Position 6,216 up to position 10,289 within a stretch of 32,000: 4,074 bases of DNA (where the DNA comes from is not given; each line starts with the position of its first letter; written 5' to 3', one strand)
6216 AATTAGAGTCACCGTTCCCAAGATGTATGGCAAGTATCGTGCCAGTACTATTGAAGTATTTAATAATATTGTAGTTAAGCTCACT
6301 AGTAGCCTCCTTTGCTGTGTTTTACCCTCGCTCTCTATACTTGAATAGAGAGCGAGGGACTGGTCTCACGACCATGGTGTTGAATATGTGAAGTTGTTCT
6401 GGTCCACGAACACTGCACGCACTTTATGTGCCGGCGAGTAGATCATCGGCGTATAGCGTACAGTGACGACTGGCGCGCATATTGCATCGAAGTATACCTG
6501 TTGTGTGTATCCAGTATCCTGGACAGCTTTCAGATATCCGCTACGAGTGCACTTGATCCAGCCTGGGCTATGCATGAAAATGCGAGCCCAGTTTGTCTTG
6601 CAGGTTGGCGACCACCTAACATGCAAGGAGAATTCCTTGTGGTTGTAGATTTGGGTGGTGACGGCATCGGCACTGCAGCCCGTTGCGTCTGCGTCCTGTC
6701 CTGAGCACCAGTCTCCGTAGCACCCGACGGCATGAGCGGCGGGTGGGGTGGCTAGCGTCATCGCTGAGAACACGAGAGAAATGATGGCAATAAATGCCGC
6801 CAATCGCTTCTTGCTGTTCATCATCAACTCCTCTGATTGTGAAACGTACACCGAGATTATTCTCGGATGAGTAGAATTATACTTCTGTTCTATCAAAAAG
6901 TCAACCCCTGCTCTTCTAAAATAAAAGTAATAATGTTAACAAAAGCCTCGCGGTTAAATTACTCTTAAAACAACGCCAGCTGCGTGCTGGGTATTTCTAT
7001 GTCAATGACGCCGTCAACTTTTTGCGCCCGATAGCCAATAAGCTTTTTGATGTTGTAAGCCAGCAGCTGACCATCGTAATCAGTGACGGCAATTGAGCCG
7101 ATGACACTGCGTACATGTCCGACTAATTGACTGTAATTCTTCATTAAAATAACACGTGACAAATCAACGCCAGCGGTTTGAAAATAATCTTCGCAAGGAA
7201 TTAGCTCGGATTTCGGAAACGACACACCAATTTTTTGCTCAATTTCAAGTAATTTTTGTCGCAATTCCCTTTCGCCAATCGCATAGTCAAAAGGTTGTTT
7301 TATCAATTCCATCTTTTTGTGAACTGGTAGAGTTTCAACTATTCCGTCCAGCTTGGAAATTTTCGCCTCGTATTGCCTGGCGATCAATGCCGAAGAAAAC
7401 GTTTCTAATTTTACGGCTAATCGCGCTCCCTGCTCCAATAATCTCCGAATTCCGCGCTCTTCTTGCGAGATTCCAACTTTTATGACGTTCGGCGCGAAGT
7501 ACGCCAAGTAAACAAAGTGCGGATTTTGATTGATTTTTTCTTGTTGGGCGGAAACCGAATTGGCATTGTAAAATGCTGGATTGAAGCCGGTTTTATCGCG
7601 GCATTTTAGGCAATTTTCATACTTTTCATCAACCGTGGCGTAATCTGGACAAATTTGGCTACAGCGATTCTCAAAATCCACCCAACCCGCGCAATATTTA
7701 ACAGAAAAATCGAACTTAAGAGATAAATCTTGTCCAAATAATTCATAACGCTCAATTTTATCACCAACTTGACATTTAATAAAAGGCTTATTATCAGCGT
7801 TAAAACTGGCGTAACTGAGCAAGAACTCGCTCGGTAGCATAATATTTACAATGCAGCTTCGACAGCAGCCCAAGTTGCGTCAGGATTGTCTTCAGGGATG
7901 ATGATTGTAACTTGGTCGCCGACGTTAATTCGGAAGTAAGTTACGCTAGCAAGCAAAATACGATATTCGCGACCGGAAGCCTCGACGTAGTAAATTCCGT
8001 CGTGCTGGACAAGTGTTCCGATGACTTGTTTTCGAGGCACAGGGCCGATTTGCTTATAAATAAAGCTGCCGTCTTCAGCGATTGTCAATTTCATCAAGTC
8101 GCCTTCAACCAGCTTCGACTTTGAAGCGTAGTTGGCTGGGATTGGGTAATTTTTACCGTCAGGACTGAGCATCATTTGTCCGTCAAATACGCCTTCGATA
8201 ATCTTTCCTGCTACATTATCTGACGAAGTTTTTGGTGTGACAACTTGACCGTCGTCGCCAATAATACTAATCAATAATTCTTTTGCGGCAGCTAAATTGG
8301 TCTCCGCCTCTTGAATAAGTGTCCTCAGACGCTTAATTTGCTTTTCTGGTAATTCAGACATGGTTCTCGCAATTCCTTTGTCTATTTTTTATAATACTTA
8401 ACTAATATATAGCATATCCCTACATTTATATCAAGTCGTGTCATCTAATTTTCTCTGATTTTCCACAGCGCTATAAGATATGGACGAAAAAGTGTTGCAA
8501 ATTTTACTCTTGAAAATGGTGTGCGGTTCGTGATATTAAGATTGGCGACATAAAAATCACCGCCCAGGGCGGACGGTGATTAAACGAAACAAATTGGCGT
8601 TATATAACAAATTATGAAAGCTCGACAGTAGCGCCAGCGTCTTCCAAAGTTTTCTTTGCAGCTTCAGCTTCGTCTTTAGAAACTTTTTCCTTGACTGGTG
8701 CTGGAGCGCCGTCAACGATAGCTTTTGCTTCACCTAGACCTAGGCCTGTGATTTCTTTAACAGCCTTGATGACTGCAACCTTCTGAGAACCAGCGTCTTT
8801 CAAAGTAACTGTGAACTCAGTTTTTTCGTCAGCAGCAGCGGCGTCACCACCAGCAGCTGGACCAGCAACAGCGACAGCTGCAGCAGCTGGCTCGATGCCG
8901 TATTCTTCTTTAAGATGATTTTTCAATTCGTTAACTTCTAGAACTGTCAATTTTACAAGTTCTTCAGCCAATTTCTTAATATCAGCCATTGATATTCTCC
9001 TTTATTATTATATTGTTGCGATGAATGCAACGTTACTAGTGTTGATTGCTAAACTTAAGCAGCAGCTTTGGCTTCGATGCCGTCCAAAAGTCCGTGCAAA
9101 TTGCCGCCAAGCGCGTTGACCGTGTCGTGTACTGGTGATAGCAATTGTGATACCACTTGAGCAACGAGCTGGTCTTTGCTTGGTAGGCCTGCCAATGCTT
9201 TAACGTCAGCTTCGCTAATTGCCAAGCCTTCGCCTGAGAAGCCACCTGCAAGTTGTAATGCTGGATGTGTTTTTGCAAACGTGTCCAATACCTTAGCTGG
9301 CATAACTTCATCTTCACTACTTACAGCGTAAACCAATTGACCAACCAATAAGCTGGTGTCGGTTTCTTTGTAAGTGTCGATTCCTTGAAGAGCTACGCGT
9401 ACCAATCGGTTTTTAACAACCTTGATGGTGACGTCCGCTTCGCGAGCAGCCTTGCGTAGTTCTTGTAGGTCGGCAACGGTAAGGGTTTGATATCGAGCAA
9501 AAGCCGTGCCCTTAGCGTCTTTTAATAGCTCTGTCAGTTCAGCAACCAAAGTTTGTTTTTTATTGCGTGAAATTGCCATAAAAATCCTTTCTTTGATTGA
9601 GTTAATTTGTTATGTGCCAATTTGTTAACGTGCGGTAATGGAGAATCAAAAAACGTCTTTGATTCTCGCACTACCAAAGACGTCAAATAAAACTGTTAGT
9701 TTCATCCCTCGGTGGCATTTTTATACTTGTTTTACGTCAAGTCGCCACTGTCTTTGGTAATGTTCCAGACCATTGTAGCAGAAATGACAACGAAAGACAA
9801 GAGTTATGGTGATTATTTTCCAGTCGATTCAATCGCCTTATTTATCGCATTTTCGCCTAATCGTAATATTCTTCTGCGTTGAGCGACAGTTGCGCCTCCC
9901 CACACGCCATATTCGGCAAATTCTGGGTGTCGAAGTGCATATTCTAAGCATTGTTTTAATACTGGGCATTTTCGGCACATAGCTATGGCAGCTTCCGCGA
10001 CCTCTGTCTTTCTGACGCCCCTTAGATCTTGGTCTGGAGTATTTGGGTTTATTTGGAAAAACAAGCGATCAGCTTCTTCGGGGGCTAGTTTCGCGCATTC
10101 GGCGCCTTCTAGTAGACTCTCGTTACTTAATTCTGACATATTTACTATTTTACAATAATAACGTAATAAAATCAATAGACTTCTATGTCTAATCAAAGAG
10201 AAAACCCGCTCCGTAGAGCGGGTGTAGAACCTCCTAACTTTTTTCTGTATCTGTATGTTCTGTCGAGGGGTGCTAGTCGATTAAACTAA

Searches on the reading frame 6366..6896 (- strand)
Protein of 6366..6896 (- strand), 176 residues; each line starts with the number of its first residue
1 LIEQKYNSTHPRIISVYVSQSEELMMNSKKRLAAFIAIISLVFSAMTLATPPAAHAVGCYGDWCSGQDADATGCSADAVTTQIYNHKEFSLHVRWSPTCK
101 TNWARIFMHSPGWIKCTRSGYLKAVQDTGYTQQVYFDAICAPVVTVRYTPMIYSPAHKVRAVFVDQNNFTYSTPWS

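Call 5: search_protein_families(library=pfam, proteins=[window:6366-6896:-], max_evalue=0.01)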
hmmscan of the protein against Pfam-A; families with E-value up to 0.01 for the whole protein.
window:6366-6896:- (176 aa): 1 family
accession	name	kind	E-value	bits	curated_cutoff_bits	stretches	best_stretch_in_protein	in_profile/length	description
PF10901.13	DUF2690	-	4.3e-10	40.1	23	1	64-155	3-86/94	Protein of unknown function (DUF2690)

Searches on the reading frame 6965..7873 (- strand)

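Call 5: search_protein_families(library=pfam, proteins=[window:6965-7873:-], max_evalue=0.01)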
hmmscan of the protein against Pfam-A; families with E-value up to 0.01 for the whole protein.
window:6965-7873:- (302 aa): 1 family
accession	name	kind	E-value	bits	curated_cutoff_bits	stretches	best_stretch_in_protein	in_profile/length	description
PF10977.13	DUF2797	-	6.3e-12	46.2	25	1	111-281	63-225/227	Protein of unknown function (DUF2797)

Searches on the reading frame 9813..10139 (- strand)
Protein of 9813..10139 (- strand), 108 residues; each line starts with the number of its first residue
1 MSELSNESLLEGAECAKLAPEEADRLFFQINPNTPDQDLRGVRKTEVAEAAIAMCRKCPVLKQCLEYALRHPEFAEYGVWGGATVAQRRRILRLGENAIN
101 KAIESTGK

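Call 5: search_protein_families(library=pfam, proteins=[window:9813-10139:-], max_evalue=0.01)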
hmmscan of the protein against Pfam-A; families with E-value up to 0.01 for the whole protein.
window:9813-10139:- (108 aa): 1 family
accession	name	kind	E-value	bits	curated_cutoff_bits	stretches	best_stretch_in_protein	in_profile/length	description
PF02467.21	Whib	-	4.3e-14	53.2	23.6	1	13-90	5-64/65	Transcription factor WhiB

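Call 6: search_protein_families(library=ncbifam, proteins=[window:9813-10139:-], max_evalue=0.01)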
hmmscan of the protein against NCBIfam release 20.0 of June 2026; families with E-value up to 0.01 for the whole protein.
window:9813-10139:- (108 aa): 0 families

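Call 69: search_dna_similar(query=window:9813-10139:-, collection=phages, mode=protein, max_rows=12, max_evalue=0.001)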
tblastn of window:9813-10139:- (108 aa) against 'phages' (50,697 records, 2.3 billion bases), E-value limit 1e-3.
Records with a match: 359; places in all: 359; records where one place covers at least 80% of the query: 146.
Best place of each record, by identity: <60% 359.
By first word of the organism name: Mycobacterium 324; Streptomyces 16; Gordonia 12; Arthrobacter 3; Propionibacterium 2; Bacteriophage 1; Pontimonas 1.
By host as written in the record: Mycobacterium smegmatis mc2 155 247; Mycobacterium smegmatis mc#155 33; Gordonia terrae 3612 11; Streptomyces griseus ATCC 10137 6; Mycobacterium smegamtis mc2 155 6; Mycobacterium smegmatis mc2155 6; - 5; Streptomyces griseus subsp. griseus ATCC 10137 5; and 28 more.
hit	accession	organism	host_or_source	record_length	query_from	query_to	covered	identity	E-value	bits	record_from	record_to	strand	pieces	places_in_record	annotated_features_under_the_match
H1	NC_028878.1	Mycobacterium phage Archie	Mycobacterium smegmatis mc2 155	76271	10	97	81%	41.5%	3e-8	55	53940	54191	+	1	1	WhiB transcriptional factor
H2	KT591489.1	Mycobacterium phage Archie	Mycobacterium smegmatis mc2 155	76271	10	97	81%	41.5%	3e-8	55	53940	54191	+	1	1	WhiB family transcription factor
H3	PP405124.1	Mycobacterium phage Bazzle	Mycobacterium smegmatis mc#155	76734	10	98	82%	40.0%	4e-8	55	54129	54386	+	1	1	79: WhiB family transcription factor | 80: hypothetical protein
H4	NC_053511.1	Mycobacterium phage DyoEdafos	Mycobacterium smegmatis mc2 155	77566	10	98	82%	40.0%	3e-7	52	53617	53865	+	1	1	84: WhiB transcriptional factor | 85: hypothetical protein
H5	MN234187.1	Mycobacterium phage DyoEdafos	Mycobacterium smegmatis mc2 155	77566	10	98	82%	40.0%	3e-7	52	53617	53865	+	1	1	84: WhiB family transcription factor | 85: hypothetical protein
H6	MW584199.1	Mycobacterium phage prophiGD02-2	Mycobacterium abscessus GD02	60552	1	93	86%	37.6%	2e-6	50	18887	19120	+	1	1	51: WhiB family transcription factor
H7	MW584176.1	Mycobacterium phage prophiGD90-1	Mycobacterium abscessus GD90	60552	1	93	86%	37.6%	2e-6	50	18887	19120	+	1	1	51: WhiB family transcription factor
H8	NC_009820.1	Mycobacterium phage Tweety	Mycobacterium smegmatis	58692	1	100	93%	34.0%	4e-6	49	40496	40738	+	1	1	57: hypothetical protein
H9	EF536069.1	Mycobacterium phage Tweety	Mycolicibacterium smegmatis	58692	1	100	93%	34.0%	4e-6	49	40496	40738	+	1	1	57: hypothetical protein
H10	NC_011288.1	Mycobacterium phage Fruitloop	Mycobacterium smegmatis mc2 155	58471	1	101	94%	33.7%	2e-6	50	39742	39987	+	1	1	55: gp55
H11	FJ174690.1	Mycobacterium phage Fruitloop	Mycobacterium smegmatis mc2 155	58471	1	101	94%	33.7%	2e-6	50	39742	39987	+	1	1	55: WhiB/HNH endonuclease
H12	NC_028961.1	Mycobacterium phage PopTart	Mycobacterium smegmatis mc2 155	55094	1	101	94%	33.7%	5e-6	49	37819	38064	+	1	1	WhiB family transcription factor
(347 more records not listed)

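Call 101: find_related_loci(query=window:9813-10139:-, collection=viral_contigs, flank=5000)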
Query window:9813-10139:- (108 aa) in viral_contigs; peptide patterns used: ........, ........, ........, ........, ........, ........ (x = any residue, [..] = any of these).
19 stretches matched a pattern, but none encodes a relative of the query by tblastn (E <= 1e-3).
